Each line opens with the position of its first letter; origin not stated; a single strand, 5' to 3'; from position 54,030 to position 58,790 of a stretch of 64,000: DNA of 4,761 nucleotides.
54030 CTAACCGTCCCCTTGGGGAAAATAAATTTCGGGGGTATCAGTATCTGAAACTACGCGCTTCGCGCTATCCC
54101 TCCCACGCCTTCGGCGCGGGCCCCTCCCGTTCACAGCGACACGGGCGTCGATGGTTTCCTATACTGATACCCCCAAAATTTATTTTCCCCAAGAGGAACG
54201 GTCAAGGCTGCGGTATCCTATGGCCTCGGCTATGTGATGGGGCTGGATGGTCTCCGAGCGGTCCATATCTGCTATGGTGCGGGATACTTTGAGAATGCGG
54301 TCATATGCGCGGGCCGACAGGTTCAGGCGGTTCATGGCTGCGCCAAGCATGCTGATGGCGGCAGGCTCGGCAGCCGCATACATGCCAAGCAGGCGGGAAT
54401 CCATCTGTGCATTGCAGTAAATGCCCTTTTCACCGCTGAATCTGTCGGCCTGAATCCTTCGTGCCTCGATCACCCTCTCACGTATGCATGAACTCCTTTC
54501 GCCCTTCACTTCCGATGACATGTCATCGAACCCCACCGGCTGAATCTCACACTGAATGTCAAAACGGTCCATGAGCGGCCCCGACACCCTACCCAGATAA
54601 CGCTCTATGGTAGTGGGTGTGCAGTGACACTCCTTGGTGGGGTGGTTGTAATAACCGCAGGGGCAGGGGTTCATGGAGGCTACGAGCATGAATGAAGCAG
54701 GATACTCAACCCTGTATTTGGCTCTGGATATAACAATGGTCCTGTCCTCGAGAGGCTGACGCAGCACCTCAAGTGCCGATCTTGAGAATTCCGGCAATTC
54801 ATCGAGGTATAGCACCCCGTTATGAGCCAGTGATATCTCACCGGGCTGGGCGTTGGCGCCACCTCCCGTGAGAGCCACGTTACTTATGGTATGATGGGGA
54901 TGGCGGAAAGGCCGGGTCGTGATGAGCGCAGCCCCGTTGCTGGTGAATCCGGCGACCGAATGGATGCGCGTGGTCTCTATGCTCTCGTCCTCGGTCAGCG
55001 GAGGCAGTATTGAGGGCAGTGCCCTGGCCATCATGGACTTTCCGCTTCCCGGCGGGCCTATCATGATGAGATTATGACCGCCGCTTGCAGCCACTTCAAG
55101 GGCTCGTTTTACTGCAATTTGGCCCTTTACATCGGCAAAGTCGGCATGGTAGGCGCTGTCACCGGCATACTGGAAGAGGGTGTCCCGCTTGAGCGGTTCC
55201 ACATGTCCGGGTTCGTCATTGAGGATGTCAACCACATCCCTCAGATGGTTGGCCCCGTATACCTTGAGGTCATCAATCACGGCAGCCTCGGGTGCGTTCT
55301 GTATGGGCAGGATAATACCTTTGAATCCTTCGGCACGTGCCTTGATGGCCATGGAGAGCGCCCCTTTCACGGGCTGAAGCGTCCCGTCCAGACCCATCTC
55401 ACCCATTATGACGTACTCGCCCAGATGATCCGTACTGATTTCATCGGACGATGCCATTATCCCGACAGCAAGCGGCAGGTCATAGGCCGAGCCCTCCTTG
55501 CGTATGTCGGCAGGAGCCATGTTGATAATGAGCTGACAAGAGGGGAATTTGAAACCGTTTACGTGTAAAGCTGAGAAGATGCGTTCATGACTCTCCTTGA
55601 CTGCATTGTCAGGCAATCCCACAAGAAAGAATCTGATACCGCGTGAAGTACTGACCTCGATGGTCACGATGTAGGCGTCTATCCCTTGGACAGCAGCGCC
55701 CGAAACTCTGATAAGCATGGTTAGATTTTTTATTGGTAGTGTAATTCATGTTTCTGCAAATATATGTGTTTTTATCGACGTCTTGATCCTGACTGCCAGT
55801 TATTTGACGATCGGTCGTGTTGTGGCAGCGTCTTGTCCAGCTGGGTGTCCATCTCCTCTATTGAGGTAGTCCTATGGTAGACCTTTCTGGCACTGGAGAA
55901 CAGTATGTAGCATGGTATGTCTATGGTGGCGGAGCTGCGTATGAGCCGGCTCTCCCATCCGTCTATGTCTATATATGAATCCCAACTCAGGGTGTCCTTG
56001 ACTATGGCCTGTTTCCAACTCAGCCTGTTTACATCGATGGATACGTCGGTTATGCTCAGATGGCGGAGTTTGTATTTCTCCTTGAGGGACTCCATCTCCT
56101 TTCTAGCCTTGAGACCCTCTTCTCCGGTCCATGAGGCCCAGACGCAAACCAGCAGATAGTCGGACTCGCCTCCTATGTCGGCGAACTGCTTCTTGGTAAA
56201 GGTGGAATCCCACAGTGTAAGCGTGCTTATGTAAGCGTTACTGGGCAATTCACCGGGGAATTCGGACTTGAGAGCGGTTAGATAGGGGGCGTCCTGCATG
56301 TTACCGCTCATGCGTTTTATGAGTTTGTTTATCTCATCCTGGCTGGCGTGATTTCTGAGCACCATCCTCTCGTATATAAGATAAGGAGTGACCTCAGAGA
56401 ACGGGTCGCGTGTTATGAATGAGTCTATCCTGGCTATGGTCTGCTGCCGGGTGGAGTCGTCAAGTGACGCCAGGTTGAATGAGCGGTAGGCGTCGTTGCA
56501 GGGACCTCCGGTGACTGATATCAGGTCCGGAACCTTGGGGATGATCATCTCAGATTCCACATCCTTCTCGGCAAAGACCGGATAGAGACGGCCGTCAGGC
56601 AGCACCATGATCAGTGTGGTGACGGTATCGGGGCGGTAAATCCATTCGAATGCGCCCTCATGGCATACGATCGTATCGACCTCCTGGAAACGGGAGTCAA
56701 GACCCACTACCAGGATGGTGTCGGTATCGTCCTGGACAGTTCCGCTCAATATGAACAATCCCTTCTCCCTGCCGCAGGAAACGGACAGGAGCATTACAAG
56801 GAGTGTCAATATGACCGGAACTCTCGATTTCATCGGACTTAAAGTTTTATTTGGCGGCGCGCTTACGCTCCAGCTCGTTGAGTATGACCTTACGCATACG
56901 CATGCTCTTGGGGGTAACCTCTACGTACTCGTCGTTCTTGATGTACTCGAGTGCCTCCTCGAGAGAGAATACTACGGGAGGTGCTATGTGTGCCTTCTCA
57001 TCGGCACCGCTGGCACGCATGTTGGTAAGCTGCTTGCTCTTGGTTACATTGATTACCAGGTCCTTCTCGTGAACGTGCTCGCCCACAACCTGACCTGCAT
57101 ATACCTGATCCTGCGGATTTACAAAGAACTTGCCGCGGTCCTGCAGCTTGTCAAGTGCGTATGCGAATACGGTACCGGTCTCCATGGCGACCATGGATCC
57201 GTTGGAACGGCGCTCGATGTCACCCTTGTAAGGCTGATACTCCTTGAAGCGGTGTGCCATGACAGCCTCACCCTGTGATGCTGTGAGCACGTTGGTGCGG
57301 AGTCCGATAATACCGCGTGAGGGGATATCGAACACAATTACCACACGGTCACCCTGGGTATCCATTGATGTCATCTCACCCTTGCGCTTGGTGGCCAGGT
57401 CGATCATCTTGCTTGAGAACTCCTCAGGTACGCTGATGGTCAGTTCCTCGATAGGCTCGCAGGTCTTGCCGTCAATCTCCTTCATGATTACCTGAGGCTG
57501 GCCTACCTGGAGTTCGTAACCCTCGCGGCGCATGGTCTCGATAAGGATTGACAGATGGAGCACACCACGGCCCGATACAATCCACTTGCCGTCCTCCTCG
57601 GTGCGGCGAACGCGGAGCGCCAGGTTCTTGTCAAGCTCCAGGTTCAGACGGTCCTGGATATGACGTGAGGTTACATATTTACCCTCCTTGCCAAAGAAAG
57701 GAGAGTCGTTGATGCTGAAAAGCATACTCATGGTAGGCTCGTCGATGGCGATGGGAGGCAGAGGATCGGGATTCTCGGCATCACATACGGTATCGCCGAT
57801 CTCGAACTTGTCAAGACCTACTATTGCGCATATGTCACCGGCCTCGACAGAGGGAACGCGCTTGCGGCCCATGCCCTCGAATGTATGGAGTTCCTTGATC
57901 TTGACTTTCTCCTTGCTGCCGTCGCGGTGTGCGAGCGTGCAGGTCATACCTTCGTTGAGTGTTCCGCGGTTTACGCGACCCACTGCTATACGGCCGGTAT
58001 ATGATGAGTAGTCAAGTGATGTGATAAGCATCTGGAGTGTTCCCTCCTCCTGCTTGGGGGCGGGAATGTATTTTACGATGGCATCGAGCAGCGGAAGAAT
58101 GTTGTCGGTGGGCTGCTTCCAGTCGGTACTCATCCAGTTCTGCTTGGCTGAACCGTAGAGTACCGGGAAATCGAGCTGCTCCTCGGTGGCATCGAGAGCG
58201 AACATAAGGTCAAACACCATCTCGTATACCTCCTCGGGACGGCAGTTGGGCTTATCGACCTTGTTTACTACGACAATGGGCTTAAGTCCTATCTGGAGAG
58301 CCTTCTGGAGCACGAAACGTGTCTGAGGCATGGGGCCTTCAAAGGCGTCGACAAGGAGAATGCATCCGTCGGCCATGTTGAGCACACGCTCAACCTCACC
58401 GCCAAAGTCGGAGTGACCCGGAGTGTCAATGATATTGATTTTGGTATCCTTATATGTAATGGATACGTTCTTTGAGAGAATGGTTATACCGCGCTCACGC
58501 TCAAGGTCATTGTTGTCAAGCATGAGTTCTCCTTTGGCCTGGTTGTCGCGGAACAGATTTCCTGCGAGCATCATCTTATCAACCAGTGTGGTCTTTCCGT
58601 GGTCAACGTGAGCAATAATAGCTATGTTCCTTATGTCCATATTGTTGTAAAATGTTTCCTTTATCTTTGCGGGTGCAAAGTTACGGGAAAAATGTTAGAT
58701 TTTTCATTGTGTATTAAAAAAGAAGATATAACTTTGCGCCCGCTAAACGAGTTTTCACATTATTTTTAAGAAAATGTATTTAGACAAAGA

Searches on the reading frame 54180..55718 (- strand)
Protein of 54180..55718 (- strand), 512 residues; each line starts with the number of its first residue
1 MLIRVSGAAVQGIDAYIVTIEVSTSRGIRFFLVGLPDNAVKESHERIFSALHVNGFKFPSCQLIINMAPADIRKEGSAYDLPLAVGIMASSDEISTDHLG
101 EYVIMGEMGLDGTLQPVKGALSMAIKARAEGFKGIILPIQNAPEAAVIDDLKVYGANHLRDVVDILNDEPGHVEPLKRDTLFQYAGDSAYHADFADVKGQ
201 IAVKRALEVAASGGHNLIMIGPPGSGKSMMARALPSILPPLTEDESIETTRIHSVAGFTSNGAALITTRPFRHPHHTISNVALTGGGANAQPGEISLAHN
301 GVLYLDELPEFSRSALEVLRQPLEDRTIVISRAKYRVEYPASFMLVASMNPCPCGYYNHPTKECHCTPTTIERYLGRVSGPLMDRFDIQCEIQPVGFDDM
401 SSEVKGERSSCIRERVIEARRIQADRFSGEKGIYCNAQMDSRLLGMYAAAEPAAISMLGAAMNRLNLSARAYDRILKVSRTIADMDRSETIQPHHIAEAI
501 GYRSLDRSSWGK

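Call 61: search_protein_families(library=pfam, proteins=[window:54180-55718:-], max_evalue=0.0001)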
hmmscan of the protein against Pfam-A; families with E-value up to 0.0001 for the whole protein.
window:54180-55718:- (512 aa): 6 families
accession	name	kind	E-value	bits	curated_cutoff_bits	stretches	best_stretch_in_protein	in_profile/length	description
PF01078.27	Mg_chelatase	-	8e-95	316.5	20.3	1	193-396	1-203/207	Magnesium chelatase, subunit ChlI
PF13541.12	ChlI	-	4.7e-41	139.9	27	1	20-141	1-121/121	Subunit ChlI of Mg-chelatase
PF13335.12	Mg_chelatase_C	-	2e-30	105.6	26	1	406-503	1-94/94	Magnesium chelatase, subunit ChlI C-terminal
PF07728.20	AAA_5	-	1.9e-10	41.3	22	1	216-353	1-125/139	AAA domain (dynein-related subfamily)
PF00493.29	MCM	-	1.9e-07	30.9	23.3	1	213-392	56-204/224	MCM P-loop domain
PF00158.32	Sigma54_activat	-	1.9e-05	24.9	20.2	1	204-328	12-122/168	Sigma-54 interaction domain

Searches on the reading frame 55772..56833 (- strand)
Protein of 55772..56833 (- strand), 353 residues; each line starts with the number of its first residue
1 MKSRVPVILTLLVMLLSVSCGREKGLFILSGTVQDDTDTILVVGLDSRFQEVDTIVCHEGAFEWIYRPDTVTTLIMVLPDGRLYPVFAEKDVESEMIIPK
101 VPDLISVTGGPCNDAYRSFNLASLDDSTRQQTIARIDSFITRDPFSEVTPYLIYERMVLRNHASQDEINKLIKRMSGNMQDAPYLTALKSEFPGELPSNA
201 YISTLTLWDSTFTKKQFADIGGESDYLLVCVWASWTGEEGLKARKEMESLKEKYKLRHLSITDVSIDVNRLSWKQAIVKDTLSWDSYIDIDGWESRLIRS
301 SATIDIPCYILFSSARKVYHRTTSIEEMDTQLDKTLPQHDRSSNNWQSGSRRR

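Call 61: search_protein_families(library=pfam, proteins=[window:55772-56833:-], max_evalue=0.0001)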
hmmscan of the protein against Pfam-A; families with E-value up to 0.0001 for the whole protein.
window:55772-56833:- (353 aa): 2 families
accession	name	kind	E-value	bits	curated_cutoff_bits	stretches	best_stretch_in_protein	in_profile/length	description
PF14289.11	DUF4369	-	6.4e-07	30.3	25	1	27-116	1-91/91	Domain of unknown function (DUF4369)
PF13905.12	Thioredoxin_8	-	9.5e-05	23.1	27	0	225-318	2-94/94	Thioredoxin-like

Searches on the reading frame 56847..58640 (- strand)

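Call 61: search_protein_families(library=pfam, proteins=[window:56847-58640:-], max_evalue=0.0001)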
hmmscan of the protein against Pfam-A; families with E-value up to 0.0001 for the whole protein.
window:56847-58640:- (597 aa): 7 families
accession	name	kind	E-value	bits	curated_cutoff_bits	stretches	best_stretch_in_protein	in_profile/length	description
PF00009.33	GTP_EFTU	-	7.7e-57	192.4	26.5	1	2-193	2-187/188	Elongation factor Tu GTP binding domain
PF21018.2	BipA_C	-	1.8e-46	156.8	23.8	1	480-588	1-109/110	TypA/BipA C-terminal domain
PF00679.30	EFG_C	-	5.7e-24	84.4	27.9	1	393-477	2-87/89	Elongation factor G C-terminus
PF03144.31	GTP_EFTU_D2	-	3.1e-14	53.6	30.3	1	216-286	1-73/73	Elongation factor Tu domain 2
PF22042.2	EF-G_D2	-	3.6e-12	46.7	27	1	209-287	11-83/84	Elongation factor G domain 2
PF01926.29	MMR_HSR1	-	1.5e-05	25.5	21.9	0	7-127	3-113/113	50S ribosome-binding GTPase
PF14492.12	EFG_III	-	3.2e-05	24.3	27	1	327-379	20-73/75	Elongation Factor G, domain III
